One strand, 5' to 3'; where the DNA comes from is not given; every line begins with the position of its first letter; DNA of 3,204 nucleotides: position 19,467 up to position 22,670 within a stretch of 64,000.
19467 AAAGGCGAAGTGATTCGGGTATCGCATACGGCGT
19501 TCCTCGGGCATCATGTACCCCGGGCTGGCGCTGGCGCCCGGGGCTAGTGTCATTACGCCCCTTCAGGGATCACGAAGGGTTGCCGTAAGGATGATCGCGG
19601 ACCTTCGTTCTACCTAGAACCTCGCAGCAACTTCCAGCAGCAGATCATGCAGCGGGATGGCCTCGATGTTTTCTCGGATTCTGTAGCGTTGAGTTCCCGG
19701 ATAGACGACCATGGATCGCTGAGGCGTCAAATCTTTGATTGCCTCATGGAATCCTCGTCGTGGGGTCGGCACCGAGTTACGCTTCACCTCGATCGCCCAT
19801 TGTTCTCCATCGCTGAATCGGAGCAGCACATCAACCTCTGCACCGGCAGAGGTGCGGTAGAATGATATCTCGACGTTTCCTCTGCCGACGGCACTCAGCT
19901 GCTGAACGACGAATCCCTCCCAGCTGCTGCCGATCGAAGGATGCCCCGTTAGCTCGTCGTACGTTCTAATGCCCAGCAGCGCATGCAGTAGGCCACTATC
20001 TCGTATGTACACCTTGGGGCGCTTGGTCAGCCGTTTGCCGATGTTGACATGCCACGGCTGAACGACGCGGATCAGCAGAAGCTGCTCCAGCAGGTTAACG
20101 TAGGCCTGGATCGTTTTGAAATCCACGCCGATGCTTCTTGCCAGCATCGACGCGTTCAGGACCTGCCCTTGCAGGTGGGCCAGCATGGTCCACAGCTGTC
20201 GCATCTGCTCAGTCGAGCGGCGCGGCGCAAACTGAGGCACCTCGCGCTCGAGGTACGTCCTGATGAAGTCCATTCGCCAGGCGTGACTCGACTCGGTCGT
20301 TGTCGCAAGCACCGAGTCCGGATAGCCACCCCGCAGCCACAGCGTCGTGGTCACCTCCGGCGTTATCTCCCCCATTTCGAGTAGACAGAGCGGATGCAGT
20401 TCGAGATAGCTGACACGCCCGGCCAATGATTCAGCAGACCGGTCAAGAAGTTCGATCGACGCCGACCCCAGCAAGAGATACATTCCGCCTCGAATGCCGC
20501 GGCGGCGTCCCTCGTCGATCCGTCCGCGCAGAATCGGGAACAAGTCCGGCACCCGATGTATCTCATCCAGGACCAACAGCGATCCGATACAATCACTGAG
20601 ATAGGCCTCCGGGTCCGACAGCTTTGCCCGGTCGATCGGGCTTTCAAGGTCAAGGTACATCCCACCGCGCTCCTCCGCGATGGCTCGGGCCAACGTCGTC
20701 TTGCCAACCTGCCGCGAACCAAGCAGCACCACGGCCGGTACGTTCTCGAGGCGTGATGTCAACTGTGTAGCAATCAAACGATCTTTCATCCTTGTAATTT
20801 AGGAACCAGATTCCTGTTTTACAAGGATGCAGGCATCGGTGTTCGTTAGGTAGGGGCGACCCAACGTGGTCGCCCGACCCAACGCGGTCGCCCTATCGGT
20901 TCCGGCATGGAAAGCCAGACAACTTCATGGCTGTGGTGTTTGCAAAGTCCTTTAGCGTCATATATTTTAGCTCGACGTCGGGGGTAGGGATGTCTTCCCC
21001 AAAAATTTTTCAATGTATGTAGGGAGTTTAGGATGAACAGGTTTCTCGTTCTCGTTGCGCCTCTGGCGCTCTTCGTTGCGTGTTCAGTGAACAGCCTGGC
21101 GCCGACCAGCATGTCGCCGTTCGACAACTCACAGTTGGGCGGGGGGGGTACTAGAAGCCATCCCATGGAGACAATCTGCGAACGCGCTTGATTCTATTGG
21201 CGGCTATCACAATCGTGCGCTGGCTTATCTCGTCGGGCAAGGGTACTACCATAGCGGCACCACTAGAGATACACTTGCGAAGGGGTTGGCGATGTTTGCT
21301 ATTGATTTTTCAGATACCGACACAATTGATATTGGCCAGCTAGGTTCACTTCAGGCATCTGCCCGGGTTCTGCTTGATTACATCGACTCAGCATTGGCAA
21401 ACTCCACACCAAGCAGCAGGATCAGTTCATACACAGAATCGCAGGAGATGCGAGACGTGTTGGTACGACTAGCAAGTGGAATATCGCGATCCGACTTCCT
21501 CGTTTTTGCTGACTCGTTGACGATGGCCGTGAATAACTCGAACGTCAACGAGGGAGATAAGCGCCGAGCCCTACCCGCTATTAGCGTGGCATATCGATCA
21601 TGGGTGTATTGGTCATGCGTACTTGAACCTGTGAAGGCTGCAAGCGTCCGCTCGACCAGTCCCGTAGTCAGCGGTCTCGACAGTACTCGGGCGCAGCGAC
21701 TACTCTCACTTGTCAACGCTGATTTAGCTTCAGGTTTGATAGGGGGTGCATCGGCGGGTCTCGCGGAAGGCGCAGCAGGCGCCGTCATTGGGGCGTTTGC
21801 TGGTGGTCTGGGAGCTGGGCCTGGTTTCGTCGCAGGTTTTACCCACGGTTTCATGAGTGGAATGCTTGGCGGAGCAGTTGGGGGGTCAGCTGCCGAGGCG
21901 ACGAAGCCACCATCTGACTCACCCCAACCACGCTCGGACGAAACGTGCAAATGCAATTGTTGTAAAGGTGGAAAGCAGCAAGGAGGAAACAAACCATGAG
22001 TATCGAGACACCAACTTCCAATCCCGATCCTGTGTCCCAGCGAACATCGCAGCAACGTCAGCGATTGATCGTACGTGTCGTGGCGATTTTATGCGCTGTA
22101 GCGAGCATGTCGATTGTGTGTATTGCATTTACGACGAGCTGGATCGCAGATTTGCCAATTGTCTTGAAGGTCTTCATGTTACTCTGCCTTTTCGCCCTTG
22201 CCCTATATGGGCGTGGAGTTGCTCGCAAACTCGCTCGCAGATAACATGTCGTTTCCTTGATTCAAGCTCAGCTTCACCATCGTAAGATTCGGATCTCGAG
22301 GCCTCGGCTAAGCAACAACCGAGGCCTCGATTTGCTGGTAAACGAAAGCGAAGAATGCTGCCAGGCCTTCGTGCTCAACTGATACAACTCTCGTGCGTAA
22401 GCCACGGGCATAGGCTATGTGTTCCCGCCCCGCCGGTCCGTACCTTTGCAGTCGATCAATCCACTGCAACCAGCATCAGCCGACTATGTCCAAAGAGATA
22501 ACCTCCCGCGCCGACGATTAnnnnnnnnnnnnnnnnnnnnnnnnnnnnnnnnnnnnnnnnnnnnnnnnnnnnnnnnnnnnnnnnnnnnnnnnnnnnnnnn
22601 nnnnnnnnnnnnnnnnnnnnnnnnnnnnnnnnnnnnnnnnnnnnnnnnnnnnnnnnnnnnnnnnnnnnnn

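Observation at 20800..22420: Low-GC islet encoding a glycine-zipper protein with a CxCxCC tail, coupled to a small 2-TM protein, which looks like a bacteriocin and its immunity protein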

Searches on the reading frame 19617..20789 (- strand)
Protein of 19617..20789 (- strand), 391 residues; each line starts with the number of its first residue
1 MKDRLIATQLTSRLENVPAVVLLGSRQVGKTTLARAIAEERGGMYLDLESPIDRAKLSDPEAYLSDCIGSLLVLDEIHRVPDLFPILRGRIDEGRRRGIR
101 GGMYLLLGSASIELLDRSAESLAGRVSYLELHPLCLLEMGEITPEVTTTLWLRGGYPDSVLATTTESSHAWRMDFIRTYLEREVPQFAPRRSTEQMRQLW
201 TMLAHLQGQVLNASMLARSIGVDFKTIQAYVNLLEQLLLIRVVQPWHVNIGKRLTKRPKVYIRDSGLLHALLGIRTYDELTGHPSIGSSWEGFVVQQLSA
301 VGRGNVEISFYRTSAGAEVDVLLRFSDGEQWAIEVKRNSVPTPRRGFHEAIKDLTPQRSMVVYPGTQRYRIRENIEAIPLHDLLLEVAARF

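Call 7: search_protein_families(library=pfam, proteins=[window:19617-20789:-], max_evalue=1)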
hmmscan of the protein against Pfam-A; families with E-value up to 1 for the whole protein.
window:19617-20789:- (391 aa): 13 families
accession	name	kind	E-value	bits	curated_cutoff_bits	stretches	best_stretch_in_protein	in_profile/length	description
PF13635.12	DUF4143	-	7.5e-46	156.2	28.1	1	181-337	1-159/160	Domain of unknown function (DUF4143)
PF13173.12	AAA_14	-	9.9e-22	77.8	27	1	18-138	3-127/129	AAA domain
PF05496.18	RuvB_N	-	0.00029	21.1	27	1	11-81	27-97/159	Holliday junction DNA helicase RuvB P-loop domain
PF00004.35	AAA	-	0.0039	18.1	21.2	1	20-80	1-69/131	ATPase family associated with various cellular activities (AAA)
PF13191.12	AAA_16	-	0.007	17.3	32.6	1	9-41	11-51/167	AAA ATPase domain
PF18154.6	pPIWI_RE_REase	-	0.046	14.2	26.1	1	318-366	26-75/117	REase associating with pPIWI_RE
PF02367.23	TsaE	-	0.066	13.6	26.6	1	6-51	10-54/128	Threonylcarbamoyl adenosine biosynthesis protein TsaE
PF24137.2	DA_N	-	0.076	13.1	27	1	288-335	41-93/219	Diels-Alderase N-terminal domain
PF20720.3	nSTAND3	-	0.078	13.1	27.2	1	12-40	12-40/155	Novel STAND NTPase 3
PF13401.12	AAA_22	-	0.16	12.8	27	0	20-41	8-29/130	AAA domain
PF01695.23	IstB_IS21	-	0.21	11.5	24.1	0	14-40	89-115/238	IstB-like ATP binding protein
PF24466.1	DUF7578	-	0.22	11.6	27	0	256-280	34-58/65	Domain of unknown function (DUF7578)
PF01637.24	ATPase_2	-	0.25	11.5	33.2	1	17-41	20-44/225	ATPase domain predominantly from Archaea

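Call 65: search_protein_families(library=padloc, proteins=[window:19617-20789:-], max_evalue=0.1)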
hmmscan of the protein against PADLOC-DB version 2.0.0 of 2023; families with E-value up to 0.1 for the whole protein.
window:19617-20789:- (391 aa): 9 families
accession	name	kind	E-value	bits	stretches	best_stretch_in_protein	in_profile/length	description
PDLC04790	PDC-S01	-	3.3e-96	320.6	2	146-383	173-417/422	-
PDLC04789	PDC-S01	-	4.8e-46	155.5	1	1-340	1-343/375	-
PDLC04791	PDC-S01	-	5.9e-28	95.6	1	2-364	2-377/395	-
PDLC04787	PDC-S01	-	8e-21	72.4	1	6-386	16-408/412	-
PDLC04788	PDC-S01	-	6.2e-15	53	2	151-339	184-384/448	-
PDLC04786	PDC-S01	-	2.1e-12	44.6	2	181-380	224-426/439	-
PDLC04792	PDC-S01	-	7.4e-11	39.3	2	257-349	304-396/452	-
PDLC02430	pPIWI_RE_REase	-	0.016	13.4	1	318-342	26-50/117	-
PDLC02911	VakA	-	0.047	12.3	1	20-46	5-31/163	-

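Call 94: search_protein_families(library=phrogs, proteins=[window:19617-20789:-], max_evalue=0.01)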
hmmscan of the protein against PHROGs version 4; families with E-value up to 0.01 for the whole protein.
window:19617-20789:- (391 aa): 1 family
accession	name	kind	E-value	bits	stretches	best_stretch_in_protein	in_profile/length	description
phrog_168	-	DNA, RNA and nucleotide metabolism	0.005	17.6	1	15-51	40-76/314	clamp loader of DNA polymerase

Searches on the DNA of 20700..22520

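Call 79: search_rna_families(source=window, start=20700, end=22520, threshold=evalue, max_evalue=1)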
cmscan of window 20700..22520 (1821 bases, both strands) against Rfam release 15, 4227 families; matches with E-value up to 1: 0.
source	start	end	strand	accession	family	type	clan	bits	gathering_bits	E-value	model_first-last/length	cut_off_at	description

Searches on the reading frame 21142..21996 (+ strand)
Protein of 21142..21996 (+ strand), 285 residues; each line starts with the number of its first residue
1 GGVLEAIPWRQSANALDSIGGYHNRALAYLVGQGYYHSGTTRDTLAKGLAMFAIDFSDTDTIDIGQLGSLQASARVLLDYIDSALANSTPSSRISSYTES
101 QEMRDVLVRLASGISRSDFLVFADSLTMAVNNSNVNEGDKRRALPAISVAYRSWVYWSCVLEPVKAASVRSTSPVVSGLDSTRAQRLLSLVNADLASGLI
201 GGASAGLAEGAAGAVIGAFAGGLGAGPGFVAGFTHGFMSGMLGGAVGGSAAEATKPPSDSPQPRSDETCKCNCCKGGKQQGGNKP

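Call 17: find_related_loci(query=window:21148-21996:+, collection=genome_contigs, flank=10000)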
Query seq(283 aa) (283 aa) in genome_contigs; peptide patterns used: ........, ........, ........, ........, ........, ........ (x = any residue, [..] = any of these).
86 stretches matched a pattern, but none encodes a relative of the query by tblastn (E <= 1e-3).

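Call 29: find_related_loci(query=A3, collection=metagenome_contigs, flank=6000)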
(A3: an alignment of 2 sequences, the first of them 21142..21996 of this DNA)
Query A3 (285 aa) in metagenome_contigs; peptide patterns used: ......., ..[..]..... (x = any residue, [..] = any of these).
93 stretches matched a pattern, but none encodes a relative of the query by tblastn (E <= 1e-3).

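Call 30: find_related_loci(query=A3, collection=viral_contigs, flank=6000)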
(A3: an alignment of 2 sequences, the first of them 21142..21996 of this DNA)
Query A3 (285 aa) in viral_contigs; peptide patterns used: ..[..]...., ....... (x = any residue, [..] = any of these).
48 stretches matched a pattern, but none encodes a relative of the query by tblastn (E <= 1e-3).

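Call 31: predict_structure(protein=window:21142-21996:+)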
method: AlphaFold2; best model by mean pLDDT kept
length: 285 residues; sequences in the alignment: 1
mean_pLDDT: 38.1   pTM: 0.25
mean pLDDT of the five models: 38.1, 37.9, 36.8, 35.0, 34.6
residues with pLDDT >= 90: 0; 70-90: 0; 50-70: 3; < 50: 282
segments of 3 or more residues with pLDDT < 50: 1-153, 155-228, 230-232, 234-285
pLDDT, mean of each block of 10 residues (from residue 1): 31 32 39 38 38 35 35 39 35 30 35 40 45 43 44 43 34 32 37 35 38 43 45 45 37 34 40 42 40
secondary structure, 60 per line:
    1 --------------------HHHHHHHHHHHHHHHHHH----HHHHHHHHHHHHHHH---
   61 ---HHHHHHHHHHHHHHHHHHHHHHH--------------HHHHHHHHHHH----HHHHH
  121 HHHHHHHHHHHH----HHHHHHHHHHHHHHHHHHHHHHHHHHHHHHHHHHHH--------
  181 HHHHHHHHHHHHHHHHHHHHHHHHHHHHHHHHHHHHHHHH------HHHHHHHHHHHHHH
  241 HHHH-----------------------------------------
elements in order: H21-38 H43-57 H64-86 H101-111 H116-132 H137-172 H181-220 H227-244

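Call 32: search_protein_representatives(protein=window:21142-21996:+)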
Query: 285 residues. Proteins with E-value up to 0.001 (for the whole library): 19; up to 1e-10: 6; up to 1e-30: 2. The best 19 are listed.
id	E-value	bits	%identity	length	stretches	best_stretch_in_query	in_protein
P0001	8.7e-160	546.7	88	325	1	1-285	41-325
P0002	8.7e-53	195.8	46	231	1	51-279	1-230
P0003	3.9e-17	78.9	29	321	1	9-251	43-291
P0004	3.7e-14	69.1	27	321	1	12-260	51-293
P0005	7.0e-13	64.9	29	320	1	2-251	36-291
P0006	9.9e-12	61.2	30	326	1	11-283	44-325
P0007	3.0e-09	53.0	29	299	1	14-256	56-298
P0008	1.4e-08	50.9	27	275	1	11-253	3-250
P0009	2.6e-08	49.9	42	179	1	136-250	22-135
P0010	1.5e-06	44.2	36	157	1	113-255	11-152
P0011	1.6e-06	44.1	41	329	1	186-268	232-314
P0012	3.7e-05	39.6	26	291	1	13-247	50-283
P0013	4.1e-05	39.5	29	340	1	126-253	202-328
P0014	7.0e-05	38.7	33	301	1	117-251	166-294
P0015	1.3e-04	37.8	32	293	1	102-253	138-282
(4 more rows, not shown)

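Call 35: find_encoding_contigs(protein=P0002, flank=6000, max_places=6)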
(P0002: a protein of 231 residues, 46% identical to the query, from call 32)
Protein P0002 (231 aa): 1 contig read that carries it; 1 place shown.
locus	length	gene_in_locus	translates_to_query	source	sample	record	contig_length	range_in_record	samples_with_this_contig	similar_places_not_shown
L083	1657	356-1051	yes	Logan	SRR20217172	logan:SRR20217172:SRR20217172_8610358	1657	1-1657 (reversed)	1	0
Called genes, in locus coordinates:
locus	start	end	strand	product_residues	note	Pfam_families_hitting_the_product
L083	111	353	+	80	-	-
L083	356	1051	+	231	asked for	-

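Call 40: find_encoding_contigs(protein=P0003, flank=5000, max_places=3)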
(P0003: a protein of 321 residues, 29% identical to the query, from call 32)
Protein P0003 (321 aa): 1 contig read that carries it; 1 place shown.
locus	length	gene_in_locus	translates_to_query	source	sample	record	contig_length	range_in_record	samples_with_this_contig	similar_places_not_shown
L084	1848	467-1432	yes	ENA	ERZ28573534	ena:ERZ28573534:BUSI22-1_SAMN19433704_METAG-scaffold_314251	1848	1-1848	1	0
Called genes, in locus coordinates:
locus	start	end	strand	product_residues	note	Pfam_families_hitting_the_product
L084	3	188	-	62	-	?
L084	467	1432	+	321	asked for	-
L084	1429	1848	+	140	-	?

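Call 41: find_encoding_contigs(protein=P0005, flank=5000, max_places=3)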
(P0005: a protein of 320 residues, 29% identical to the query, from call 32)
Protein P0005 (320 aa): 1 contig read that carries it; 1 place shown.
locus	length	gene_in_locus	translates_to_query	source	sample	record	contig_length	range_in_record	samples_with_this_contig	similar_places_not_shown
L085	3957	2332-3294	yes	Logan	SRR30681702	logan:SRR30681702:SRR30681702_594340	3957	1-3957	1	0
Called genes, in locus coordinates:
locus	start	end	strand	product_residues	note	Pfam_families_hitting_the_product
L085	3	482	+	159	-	?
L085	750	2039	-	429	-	PF20510:HgmA_N, PF04209:HgmA_C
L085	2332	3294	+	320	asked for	-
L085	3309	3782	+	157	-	-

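Call 44: find_encoding_contigs(protein=P0006, flank=5000, max_places=3)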
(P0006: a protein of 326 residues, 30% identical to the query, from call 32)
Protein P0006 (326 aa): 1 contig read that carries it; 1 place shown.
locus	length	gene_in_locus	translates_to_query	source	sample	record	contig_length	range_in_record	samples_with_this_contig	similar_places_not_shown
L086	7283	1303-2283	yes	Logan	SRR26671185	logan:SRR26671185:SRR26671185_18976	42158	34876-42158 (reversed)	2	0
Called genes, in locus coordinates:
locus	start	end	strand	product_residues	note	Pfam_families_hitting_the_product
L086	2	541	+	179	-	?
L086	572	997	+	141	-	-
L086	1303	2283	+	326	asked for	-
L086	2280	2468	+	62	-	-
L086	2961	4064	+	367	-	-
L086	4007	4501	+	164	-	-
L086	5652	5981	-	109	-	PF04342:DMT_6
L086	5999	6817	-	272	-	PF25539:Bestrophin_2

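Call 45: find_encoding_contigs(protein=P0004, flank=5000, max_places=3)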
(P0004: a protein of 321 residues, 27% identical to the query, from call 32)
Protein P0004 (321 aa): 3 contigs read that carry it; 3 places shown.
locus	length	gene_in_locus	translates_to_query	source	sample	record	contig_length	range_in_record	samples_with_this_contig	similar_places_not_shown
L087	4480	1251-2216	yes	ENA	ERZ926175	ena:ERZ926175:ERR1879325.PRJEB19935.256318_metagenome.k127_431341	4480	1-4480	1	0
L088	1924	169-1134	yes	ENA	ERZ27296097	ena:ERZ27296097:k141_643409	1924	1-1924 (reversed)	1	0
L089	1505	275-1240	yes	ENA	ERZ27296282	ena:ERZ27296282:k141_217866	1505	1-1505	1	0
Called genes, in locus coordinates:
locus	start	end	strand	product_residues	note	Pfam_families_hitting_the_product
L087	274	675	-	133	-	-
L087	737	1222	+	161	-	PF00872:Transposase_mut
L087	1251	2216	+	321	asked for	-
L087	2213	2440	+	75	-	-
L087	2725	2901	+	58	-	-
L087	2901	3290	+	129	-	PF05717:TnpB_IS66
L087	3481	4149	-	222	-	PF16266:DUF4919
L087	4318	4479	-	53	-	?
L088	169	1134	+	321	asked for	-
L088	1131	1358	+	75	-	-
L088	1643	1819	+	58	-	-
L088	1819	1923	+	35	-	?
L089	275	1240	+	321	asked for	-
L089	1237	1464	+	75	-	-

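Call 48: find_encoding_contigs(protein=P0013, flank=5000, max_places=3)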
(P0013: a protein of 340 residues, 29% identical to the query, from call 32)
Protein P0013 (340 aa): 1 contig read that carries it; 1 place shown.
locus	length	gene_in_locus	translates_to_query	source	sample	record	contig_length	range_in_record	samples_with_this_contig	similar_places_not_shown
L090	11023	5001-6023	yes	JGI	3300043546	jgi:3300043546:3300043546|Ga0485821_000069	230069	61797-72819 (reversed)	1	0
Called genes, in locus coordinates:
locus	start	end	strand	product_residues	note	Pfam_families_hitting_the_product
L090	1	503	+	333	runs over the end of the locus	PF04166:PdxA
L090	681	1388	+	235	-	PF00005:ABC_tran, PF02463:SMC_N (faint), PF13304:AAA_21 (faint)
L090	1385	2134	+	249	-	PF01113:DapB_N, PF05173:DapB_C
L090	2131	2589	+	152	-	PF22544:HYDIN_VesB_CFA65-like_Ig (weak), PF07610:DUF1573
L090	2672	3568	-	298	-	PF00528:BPD_transp_1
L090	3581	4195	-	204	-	PF02545:Maf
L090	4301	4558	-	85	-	PF06769:YoeB_toxin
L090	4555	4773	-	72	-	-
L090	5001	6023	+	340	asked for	-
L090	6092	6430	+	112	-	-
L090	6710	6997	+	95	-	PF00166:Cpn10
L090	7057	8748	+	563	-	PF00118:Cpn60_TCP1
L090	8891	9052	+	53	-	PF03852:Vsr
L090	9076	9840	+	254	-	PF13391:HNH_2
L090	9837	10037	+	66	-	-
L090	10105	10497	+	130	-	-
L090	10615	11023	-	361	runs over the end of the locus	PF00144:Beta-lactamase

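Call 49: find_encoding_contigs(protein=P0011, flank=5000, max_places=3)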
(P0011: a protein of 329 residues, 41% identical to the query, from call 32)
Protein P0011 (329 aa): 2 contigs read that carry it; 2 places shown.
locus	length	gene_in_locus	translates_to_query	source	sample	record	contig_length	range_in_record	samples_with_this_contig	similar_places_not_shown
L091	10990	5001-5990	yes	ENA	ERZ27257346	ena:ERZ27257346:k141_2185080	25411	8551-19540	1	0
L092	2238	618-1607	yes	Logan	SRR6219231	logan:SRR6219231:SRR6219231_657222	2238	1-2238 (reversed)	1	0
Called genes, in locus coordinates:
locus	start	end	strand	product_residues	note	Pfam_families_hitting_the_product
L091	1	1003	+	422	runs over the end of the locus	PF01408:GFO_IDH_MocA, PF22725:GFO_IDH_MocA_C3, PF02894:GFO_IDH_MocA_C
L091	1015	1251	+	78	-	-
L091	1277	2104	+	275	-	PF02424:ApbE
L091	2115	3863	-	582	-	PF09972:DUF2207, PF20990:DUF2207_C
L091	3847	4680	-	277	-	PF04011:LemA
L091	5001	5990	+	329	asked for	-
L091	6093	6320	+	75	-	-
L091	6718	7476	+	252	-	PF13480:Acetyltransf_6 (weak)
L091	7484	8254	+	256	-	PF13489:Methyltransf_23, PF08241:Methyltransf_11, PF08242:Methyltransf_12 (weak), PF01209:Ubie_methyltran (weak), PF13649:Methyltransf_25, PF13847:Methyltransf_31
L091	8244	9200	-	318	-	PF01522:Polysacc_deac_1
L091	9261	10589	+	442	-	PF01171:ATP_bind_3, PF06508:QueC (faint), PF28558:TilS_SCL, PF11734:TilS_C (weak)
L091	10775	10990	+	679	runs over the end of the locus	-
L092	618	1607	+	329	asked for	-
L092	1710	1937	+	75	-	-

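Call 65: search_protein_families(library=padloc, proteins=[window:21142-21996:+], max_evalue=0.1)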
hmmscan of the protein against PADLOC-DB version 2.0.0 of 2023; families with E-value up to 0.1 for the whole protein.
window:21142-21996:+ (285 aa): 0 families
